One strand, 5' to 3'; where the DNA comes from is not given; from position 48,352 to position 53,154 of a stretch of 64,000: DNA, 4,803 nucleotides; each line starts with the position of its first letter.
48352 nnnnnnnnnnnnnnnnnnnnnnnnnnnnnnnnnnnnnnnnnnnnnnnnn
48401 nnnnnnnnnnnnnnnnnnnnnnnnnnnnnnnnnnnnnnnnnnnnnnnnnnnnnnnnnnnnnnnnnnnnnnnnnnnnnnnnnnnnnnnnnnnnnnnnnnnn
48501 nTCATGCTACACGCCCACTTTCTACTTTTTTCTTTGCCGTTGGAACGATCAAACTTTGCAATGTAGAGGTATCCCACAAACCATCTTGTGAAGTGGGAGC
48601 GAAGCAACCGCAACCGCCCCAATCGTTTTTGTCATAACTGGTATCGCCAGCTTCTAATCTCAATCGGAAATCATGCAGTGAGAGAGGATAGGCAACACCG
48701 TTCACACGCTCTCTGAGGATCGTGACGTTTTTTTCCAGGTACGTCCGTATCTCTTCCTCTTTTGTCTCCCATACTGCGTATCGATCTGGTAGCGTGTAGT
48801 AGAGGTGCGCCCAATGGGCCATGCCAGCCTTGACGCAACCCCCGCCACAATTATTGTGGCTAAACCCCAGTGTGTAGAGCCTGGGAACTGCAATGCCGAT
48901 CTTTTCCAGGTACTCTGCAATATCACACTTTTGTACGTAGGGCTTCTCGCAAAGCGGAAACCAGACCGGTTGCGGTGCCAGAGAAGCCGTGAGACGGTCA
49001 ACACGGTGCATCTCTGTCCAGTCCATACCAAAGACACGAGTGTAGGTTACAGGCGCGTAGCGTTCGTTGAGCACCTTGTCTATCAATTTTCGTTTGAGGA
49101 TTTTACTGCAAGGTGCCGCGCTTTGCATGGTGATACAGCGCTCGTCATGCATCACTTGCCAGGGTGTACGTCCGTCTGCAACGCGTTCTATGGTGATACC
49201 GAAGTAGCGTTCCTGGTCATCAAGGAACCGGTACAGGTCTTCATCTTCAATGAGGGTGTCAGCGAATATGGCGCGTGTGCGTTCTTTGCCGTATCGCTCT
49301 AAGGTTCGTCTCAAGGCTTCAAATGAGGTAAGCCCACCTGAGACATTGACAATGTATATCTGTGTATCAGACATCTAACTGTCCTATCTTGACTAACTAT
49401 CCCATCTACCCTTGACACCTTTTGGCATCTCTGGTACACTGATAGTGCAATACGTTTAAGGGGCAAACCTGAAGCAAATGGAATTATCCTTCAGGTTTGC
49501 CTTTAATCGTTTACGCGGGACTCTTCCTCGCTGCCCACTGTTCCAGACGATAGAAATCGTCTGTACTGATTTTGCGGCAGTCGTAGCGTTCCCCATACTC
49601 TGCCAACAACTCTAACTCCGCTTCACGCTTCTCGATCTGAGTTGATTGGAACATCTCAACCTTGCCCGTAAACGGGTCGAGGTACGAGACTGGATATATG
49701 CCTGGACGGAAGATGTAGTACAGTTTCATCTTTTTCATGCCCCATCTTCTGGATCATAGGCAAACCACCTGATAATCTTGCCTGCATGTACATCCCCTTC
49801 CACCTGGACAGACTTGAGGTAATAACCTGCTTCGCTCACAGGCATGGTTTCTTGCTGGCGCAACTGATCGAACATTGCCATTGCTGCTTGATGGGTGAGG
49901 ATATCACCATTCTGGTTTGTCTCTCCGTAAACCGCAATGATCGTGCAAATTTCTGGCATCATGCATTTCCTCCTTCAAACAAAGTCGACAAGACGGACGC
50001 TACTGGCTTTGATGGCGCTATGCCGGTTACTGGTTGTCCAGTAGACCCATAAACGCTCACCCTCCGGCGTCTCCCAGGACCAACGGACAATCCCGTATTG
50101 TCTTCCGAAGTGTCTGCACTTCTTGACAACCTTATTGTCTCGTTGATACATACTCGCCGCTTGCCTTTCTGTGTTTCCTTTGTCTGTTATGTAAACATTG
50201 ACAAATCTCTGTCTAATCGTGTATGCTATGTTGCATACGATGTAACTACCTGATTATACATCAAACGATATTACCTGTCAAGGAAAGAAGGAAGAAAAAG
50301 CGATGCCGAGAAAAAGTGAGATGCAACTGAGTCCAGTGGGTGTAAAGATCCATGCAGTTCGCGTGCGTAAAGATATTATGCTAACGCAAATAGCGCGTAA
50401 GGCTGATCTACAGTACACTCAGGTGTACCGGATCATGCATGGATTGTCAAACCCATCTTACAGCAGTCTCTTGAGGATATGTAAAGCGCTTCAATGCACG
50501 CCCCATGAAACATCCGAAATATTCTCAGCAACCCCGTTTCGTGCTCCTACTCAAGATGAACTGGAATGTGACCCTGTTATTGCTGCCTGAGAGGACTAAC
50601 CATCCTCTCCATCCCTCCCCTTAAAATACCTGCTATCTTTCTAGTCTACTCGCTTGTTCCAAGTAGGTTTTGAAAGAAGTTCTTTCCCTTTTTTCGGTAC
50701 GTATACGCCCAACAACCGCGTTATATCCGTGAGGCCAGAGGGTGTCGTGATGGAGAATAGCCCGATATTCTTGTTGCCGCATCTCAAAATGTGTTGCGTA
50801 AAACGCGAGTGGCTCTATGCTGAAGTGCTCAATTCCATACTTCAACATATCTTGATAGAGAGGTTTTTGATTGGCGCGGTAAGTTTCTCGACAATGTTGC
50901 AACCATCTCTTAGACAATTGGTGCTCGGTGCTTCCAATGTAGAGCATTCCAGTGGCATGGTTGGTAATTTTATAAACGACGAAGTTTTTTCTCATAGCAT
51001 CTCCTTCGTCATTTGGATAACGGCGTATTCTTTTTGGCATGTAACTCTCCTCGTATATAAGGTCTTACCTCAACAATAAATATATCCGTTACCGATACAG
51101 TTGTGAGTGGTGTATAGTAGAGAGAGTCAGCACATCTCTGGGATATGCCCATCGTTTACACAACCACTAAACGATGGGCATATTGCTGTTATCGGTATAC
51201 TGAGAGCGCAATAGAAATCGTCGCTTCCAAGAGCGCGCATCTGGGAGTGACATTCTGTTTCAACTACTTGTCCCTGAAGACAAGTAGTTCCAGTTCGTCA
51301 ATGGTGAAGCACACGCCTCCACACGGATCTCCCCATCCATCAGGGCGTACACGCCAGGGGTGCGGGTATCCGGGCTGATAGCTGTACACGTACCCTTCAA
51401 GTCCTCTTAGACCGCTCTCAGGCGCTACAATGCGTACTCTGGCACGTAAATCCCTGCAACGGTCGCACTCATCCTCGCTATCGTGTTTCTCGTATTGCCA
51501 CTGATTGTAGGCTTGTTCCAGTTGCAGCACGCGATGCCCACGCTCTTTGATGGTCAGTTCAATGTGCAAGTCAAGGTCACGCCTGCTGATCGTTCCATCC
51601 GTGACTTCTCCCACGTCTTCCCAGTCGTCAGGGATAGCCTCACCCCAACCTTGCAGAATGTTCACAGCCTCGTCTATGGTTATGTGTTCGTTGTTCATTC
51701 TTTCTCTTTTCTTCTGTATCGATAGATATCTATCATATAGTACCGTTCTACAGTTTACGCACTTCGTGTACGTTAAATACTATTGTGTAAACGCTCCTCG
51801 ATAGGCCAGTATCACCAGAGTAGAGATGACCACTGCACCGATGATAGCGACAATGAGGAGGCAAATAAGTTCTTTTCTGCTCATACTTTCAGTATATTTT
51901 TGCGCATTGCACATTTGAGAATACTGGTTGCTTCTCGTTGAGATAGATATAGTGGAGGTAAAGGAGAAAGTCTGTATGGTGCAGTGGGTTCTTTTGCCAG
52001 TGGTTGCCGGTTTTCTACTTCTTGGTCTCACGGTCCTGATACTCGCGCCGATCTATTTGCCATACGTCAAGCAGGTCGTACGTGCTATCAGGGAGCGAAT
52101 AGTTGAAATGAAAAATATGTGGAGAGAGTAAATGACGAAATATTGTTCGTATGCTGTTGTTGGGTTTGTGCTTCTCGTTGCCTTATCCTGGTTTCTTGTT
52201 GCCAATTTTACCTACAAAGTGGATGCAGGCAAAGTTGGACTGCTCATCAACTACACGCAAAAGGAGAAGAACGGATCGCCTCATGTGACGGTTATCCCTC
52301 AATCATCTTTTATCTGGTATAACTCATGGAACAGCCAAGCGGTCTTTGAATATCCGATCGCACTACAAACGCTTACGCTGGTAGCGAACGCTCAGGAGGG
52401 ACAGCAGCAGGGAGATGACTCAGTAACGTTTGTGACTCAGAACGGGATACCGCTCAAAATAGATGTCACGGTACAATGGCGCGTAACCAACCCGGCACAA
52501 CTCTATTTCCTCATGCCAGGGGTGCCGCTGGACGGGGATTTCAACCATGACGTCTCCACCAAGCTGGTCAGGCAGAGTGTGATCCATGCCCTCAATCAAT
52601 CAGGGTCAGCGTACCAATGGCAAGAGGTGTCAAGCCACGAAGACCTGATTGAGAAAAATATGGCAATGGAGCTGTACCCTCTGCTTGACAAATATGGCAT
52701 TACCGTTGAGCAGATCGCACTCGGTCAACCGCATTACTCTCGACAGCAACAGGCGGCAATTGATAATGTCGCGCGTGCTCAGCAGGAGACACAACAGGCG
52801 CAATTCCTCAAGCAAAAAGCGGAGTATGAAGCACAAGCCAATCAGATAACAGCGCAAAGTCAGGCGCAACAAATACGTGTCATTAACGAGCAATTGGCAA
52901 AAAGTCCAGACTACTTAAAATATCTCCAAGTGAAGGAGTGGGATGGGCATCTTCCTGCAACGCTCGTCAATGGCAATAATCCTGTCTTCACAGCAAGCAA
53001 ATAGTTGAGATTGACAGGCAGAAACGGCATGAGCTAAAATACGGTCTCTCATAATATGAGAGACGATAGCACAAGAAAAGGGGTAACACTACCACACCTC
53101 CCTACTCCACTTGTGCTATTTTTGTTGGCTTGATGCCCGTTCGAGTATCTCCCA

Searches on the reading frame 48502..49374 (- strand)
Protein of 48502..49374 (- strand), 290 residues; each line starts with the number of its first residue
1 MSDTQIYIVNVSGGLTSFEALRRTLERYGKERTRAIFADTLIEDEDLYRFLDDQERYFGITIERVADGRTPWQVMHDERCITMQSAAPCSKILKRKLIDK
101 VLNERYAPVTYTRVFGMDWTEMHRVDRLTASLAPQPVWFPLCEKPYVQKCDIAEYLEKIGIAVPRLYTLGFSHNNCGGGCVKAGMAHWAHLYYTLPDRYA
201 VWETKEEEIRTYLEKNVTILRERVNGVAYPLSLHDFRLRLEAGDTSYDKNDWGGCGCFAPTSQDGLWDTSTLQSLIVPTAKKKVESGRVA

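Call 42: search_protein_families(library=phrogs, proteins=[window:48502-49374:-], max_evalue=0.001)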
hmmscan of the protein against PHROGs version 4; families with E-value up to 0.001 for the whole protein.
window:48502-49374:- (290 aa): 1 family
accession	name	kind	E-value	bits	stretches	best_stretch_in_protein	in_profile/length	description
phrog_424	-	moron, auxiliary metabolic gene and host takeover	1.9e-45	156.7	1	5-260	161-415/460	phosphoadenosine phosphosulfate reductase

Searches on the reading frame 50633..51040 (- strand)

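Call 78: search_protein_families(library=phrogs, proteins=[window:50633-51040:-], max_evalue=0.001)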
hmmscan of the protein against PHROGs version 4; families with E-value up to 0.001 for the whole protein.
window:50633-51040:- (135 aa): 6 families
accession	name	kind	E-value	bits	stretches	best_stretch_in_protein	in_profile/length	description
phrog_314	-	DNA, RNA and nucleotide metabolism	5.3e-18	66.3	1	13-112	172-266/574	homing endonuclease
phrog_7168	-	DNA, RNA and nucleotide metabolism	5.1e-13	50.1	1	21-111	3-96/284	homing endonuclease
phrog_19446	-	DNA, RNA and nucleotide metabolism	1.6e-11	45.2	1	22-101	4-83/254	homing endonuclease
phrog_5123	-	DNA, RNA and nucleotide metabolism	2.5e-10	41.5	1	21-108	3-88/152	homing endonuclease with GIY-YIG motif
phrog_20015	-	DNA, RNA and nucleotide metabolism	4.1e-06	27.9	1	19-58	2-41/46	endonuclease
phrog_447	-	other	1.7e-05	25.7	1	21-102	28-117/148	NAD synthetase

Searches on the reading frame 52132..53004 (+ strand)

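Call 42: search_protein_families(library=phrogs, proteins=[window:52132-53004:+], max_evalue=0.001)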
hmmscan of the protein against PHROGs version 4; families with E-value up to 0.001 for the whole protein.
window:52132-53004:+ (290 aa): 3 families
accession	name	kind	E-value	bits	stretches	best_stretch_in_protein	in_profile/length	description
phrog_200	-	other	2.8e-38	133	1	3-284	78-352/379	lipoprotein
phrog_11227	-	other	0.00025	22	1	198-270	29-107/138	protease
phrog_38808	-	unknown function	0.00074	20.8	0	233-287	11-65/68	-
